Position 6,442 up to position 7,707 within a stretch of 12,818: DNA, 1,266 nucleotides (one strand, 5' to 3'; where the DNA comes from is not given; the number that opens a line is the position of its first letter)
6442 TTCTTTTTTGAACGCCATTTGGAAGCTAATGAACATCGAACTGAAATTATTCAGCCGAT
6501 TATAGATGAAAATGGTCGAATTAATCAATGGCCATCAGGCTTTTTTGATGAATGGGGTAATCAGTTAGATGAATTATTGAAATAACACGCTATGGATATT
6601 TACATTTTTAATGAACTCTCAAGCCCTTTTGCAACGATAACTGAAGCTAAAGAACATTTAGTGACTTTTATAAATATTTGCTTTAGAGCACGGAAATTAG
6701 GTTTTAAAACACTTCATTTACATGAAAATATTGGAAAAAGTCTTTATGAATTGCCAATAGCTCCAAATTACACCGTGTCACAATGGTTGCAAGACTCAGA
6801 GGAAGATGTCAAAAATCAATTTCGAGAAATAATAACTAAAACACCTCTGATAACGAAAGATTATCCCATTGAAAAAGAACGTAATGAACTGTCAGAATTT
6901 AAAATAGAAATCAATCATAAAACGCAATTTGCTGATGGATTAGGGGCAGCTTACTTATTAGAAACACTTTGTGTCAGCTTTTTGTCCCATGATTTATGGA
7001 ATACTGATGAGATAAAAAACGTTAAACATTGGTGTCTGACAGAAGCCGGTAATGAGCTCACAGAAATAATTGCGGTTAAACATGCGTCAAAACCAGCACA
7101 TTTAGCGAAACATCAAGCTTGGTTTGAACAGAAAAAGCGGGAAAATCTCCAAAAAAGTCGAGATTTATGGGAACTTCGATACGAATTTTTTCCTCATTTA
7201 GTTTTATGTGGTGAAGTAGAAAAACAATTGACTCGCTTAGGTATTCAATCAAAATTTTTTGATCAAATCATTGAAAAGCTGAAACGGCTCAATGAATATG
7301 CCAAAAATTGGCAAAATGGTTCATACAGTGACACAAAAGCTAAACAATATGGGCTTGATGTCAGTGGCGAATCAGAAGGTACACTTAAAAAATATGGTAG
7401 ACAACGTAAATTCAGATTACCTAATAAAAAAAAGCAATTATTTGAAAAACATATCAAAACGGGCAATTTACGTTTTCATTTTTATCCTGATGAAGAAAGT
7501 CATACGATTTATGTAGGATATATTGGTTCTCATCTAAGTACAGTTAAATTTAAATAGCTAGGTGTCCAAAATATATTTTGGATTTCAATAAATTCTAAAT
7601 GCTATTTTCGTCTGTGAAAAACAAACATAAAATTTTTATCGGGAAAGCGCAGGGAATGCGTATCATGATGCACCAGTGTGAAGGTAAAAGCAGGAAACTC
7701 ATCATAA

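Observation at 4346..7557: Tightly coupled three-gene operon (DUF262 protein, RecF/ABC-like ATPase with DUF3696, unknown 321-aa protein): candidate uncharacterised defense system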

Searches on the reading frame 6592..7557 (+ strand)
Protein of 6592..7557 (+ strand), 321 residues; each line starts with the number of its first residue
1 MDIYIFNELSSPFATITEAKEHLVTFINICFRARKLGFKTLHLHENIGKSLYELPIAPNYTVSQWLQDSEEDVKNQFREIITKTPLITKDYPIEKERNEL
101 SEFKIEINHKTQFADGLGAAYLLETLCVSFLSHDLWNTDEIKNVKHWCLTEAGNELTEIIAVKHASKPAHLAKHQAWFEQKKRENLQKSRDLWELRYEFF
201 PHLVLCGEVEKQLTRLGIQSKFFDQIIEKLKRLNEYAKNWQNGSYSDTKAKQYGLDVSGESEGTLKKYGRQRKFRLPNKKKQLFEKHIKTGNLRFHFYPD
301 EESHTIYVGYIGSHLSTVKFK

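Call 3: search_protein_families(library=pfam, proteins=[window:6592-7557:+], max_evalue=0.1)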
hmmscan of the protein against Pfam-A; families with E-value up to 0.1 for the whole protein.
window:6592-7557:+ (321 aa): 0 families

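Call 4: search_protein_families(library=padloc, proteins=[window:6592-7557:+], max_evalue=0.1)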
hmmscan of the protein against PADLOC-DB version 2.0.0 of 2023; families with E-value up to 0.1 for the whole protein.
window:6592-7557:+ (321 aa): 12 families
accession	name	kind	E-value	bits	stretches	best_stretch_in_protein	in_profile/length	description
PDLC03879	NsnC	-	1.9e-88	295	1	4-316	5-304/305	-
PDLC03912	NsnC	-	7.8e-76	253.9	1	2-321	2-316/316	-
PDLC03895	NsnC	-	2.2e-17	61.6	1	5-142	4-141/281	-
PDLC03894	NsnC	-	1.7e-11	42.2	1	5-186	6-185/294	-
PDLC03914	NsnC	-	1.3e-09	35.9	1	47-317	43-314/314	-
PDLC03896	NsnC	-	2.5e-09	35.1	1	4-315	3-316/319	-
PDLC03906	NsnC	-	2e-08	31.9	1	40-320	40-316/317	-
PDLC03882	NsnC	-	6.2e-08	30.7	1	84-321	92-320/321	-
PDLC03903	NsnC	-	1.4e-07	29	1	163-315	154-298/300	-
PDLC03902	NsnC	-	1.4e-07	29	1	65-245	62-238/298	-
PDLC03899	NsnC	-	1e-06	26.4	1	49-315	48-299/299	-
PDLC03898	NsnC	-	0.0012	16.5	1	50-167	48-176/263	-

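Call 5: search_protein_families(library=ncbifam, proteins=[window:6592-7557:+], max_evalue=0.1)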
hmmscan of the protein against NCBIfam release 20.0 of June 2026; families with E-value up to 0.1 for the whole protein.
window:6592-7557:+ (321 aa): 0 families

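Call 21: find_homologous_proteins(query=window:6592-7554:+, max_evalue=0.001)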
Query window:6592-7554:+ (321 aa): 135 proteins with E <= 0.001 among 928 candidates; the best 120 are listed.
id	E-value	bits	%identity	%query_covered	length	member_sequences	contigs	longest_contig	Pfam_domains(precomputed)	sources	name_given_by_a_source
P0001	3.5e-216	735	100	100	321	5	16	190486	-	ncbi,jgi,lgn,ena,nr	ncbi:MAG: hypothetical protein DRQ49_12410 [Gammaproteobacteria bacterium]|nr:MAG: hypothetical prot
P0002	2.1e-194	663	90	100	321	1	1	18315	-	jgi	jgi:hypothetical protein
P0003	1.5e-188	644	88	100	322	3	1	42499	-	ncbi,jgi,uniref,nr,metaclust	ncbi:hypothetical protein PN36_14600 [Candidatus Thiomargarita nelsonii]|uniref:Uncharacterized prot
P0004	1.0e-187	641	87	100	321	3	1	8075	-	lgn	-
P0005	2.6e-179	613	83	100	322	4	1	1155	-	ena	-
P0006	1.3e-175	601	82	100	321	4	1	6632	-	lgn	-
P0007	4.4e-175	600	82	100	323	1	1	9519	-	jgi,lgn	jgi:hypothetical protein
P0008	2.4e-169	581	80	100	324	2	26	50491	-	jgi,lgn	jgi:hypothetical protein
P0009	1.5e-167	575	78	100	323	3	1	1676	-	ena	-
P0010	6.1e-163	560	78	100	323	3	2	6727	-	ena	-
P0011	1.6e-160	552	77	100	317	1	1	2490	-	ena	-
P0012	2.5e-151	522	72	100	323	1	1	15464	-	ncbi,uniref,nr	ncbi:hypothetical protein [Candidatus Parabeggiatoa sp. HSG14]|uniref:hypothetical protein n=1 Tax=C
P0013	3.8e-150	518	85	83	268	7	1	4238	-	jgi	-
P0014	7.9e-147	507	71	100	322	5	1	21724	-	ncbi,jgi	-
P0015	2.4e-146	505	69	100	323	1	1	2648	-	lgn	-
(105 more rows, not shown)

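Call 22: find_encoding_contigs(protein=window:6592-7554:+, flank=10000, max_places=6)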
Protein window:6592-7554:+ (321 aa): 19 contigs read that carry it; 6 places shown.
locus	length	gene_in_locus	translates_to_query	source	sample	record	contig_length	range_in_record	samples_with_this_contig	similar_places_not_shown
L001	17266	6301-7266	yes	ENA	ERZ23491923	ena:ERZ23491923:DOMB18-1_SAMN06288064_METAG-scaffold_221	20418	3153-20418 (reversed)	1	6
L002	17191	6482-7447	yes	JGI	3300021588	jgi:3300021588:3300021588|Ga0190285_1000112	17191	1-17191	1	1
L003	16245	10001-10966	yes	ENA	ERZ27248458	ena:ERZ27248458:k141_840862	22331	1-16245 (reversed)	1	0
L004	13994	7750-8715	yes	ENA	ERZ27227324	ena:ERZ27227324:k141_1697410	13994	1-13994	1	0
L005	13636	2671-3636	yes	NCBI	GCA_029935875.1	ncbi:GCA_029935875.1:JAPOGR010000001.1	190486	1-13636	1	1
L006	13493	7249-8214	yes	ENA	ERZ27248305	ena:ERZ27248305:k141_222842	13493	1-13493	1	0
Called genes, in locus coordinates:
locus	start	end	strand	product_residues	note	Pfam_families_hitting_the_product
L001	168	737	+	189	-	PF05901:Excalibur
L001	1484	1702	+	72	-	PF12441:CopG_antitoxin, PF14384:BrnA_antitoxin (weak)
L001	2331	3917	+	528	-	PF07787:TMEM43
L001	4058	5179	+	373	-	PF03235:GmrSD_N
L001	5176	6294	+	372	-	PF02463:SMC_N (faint), PF13175:AAA_15, PF13476:AAA_23 (weak), PF13304:AAA_21, PF13175:AAA_15, PF12476:DUF3696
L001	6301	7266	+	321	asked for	-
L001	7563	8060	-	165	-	PF01257:2Fe-2S_thioredx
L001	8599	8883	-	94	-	PF00076:RRM_1, PF13893:RRM_5 (weak), PF28442:DUF8400 (weak)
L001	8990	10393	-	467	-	PF01145:Band_7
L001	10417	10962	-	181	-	PF01957:NfeD (faint)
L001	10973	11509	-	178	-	PF09204:Colicin_immun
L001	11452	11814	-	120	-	PF11429:Colicin_D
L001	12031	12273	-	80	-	PF10387:DUF2442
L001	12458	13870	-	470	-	PF01385:OrfB_IS605, PF07282:Cas12f1-like_TNB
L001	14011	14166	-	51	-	PF13711:DUF4160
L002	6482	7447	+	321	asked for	-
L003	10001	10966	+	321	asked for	-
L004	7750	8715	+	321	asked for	-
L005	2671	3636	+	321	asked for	-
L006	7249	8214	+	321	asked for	-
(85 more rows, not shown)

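Call 26: find_related_loci(query=A1, collection=genome_contigs, flank=6000)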
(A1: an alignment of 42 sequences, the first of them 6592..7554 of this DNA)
Query A1 (321 aa) in genome_contigs; peptide patterns used: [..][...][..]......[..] (x = any residue, [..] = any of these).
599 stretches matched a pattern (row limit reached: there are more); 190 encode a relative of the query (tblastn E <= 1e-3); the best 80 are kept; 80 distinct loci.
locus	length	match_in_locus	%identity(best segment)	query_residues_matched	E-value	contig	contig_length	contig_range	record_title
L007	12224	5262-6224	87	1-321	0e+0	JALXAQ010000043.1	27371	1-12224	MAG: Thiotrichaceae bacterium isolate T2_metabat2_scaf2bin.004 T2_NODE_1302_length_27371_cov_3.319153, whole genome shot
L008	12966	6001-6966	88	1-321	0e+0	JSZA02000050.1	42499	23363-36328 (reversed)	Candidatus Thiomargarita nelsonii isolate Hydrate Ridge NODE_227_length_42499_cov_130.649_ID_453, whole genome shotgun s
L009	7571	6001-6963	87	1-321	0e+0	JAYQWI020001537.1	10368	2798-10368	MAG: Candidatus Parabeggiatoa communis isolate WS_Bin1 k141_49200, whole genome shotgun sequence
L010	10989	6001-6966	73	1-320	3e-158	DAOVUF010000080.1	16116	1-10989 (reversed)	MAG TPA_asm: Gammaproteobacteria bacterium isolate CSMAG_1672 CSMAG_1672_k141_4604062_length_16116_cov_20.8886, whole ge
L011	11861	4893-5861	72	1-320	4e-157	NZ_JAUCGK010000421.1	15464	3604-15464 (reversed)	Candidatus Parabeggiatoa sp. HSG14 NODE_164_length_15464, whole genome shotgun sequence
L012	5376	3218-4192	66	1-321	6e-144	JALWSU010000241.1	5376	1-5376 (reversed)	MAG: Thiotrichaceae bacterium isolate M2_metabat2_scaf2bin.101 M2_NODE_28090_length_5376_cov_3.250905, whole genome shot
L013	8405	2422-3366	58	1-315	9e-122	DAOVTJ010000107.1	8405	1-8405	MAG TPA_asm: Thiomargarita sp. isolate CSMAG_1650 CSMAG_1650_k141_1813086_length_8405_cov_10.0000, whole genome shotgun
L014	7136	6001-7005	55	1-318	6e-118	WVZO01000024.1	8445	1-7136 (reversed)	MAG: Candidatus Aminicenantes bacterium isolate CS4-C025 C_merged_R1_(paired)_contig_113737, whole genome shotgun sequen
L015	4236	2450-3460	50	1-318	1e-106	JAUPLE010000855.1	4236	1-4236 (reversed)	MAG: Acidobacteriota bacterium isolate erpe_2018_pw_9hr_WHONDRS-PP48-000088_B_bin.18 scaffold_1235189, whole genome shot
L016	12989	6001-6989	70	3-317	3e-94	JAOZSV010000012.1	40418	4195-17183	MAG: Thiotrichaceae bacterium isolate GMC7.concoct.148 GMC7_128_length_40418_cov_1211.525085, whole genome shotgun seque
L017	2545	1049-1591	75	140-320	6e-93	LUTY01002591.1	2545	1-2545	Candidatus Thiomargarita nelsonii strain THI036 THI456, whole genome shotgun sequence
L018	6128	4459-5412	44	4-318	1e-83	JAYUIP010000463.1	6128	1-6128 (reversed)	MAG: Arcicella sp. isolate GFS_8754 GFS_8754_462, whole genome shotgun sequence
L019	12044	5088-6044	42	1-318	5e-82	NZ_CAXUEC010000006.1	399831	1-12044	MAG: uncultured Fibrella sp. isolate public_SRR11456921_metawrap_bin.14 public_SRR11456921_metawrap_bin.14_6, whole geno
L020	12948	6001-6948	43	5-318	2e-80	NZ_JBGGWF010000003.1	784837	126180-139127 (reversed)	Fibrella aquatica strain GW2-5 contig3, whole genome shotgun sequence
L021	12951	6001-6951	44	4-317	2e-79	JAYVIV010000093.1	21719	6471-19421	MAG: Arcicella sp. isolate GL51_Up_metabinner_4 GL51_Up_metabinner_4_92, whole genome shotgun sequence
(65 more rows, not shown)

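Call 32: search_solved_structures(query=A1, max_evalue=10)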
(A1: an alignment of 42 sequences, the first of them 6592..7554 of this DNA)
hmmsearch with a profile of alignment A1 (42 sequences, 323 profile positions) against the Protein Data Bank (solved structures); distinct sequences matched with E-value up to 10: 7.
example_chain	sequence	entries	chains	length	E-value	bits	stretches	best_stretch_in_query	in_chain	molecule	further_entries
3mjh_A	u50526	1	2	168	0.14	14.6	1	117-187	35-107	Ras-related protein Rab-5A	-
2l1s_A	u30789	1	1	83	0.16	14.5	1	47-106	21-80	Uncharacterized protein yohN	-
1z0d_A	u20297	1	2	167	0.23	13.9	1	115-187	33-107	Ras-related protein Rab-5C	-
4kyi_B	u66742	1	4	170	0.24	13.9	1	115-187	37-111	Ras-related protein Rab-5C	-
8d04_B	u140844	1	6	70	0.29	13.6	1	46-98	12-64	HALC2_062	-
7bl1_DDD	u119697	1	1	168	0.33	13.4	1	116-187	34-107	Ras-related protein Rab-5A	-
9rx5_E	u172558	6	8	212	0.56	12.6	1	117-187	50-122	Ras-related protein Rab-5A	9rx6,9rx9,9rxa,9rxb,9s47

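Call 33: predict_structure(alignment_id=A1)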
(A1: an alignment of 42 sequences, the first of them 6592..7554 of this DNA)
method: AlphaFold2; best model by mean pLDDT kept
length: 321 residues; sequences in the alignment: 42
mean_pLDDT: 92.4   pTM: 0.80
mean pLDDT of the five models: 92.4, 92.1, 91.9, 91.0, 89.7
residues with pLDDT >= 90: 263; 70-90: 47; 50-70: 9; < 50: 2
segments of 3 or more residues with pLDDT < 50: none
pLDDT, mean of each block of 10 residues (from residue 1): 93 95 96 94 94 96 95 94 93 91 97 98 97 96 97 95 97 94 85 91 93 71 86 96 94 95 91 93 94 93 96 75 35
secondary structure, 60 per line:
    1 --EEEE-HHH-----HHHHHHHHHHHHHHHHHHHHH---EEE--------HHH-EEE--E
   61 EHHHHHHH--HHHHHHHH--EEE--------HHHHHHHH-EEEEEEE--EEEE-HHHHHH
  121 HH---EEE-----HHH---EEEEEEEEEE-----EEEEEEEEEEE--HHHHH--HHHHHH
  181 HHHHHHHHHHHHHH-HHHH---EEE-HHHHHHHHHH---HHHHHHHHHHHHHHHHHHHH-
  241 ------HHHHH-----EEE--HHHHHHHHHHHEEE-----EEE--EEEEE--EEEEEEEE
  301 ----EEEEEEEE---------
elements in order: E3-6 H16-36 E40-42 E55-57 H62-68 H71-78 E81-83 H92-99 E101-107 E110-113 H115-122 E126-128 E140-149 E155-165 H168-172 H175-194 H196-199 E203-205 H207-216 H220-239 H247-251 E257-259 H262-272 E273-275 E281-283 E286-290 E293-300 E305-312

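Call 68: search_protein_representatives(alignment_id=A1)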
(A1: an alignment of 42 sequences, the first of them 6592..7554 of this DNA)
Query: 42 sequences, 323 profile positions. Proteins with E-value up to 0.001 (for the whole library): 2741; up to 1e-10: 1864; up to 1e-30: 835. The best 150 are listed.
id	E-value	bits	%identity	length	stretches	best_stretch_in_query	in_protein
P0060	3.6e-130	450.4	-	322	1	2-322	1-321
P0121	1.7e-114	398.9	-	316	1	2-322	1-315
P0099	4.1e-113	394.3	-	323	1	2-322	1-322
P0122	5.5e-113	393.9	-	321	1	2-321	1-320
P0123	5.1e-110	384.2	-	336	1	1-321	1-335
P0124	4.2e-107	374.6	-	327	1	1-322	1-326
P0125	2.5e-105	368.8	-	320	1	1-321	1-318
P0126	5.6e-103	361.0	-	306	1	1-288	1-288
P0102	1.8e-102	359.4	-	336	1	3-320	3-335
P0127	2.2e-101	355.8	-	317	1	2-321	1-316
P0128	8.4e-100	350.6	-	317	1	2-320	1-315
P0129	1.3e-99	349.9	-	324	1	4-321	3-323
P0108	1.2e-98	346.8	-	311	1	2-317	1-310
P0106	8.7e-98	344.0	-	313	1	4-321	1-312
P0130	2.6e-95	335.8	-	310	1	2-318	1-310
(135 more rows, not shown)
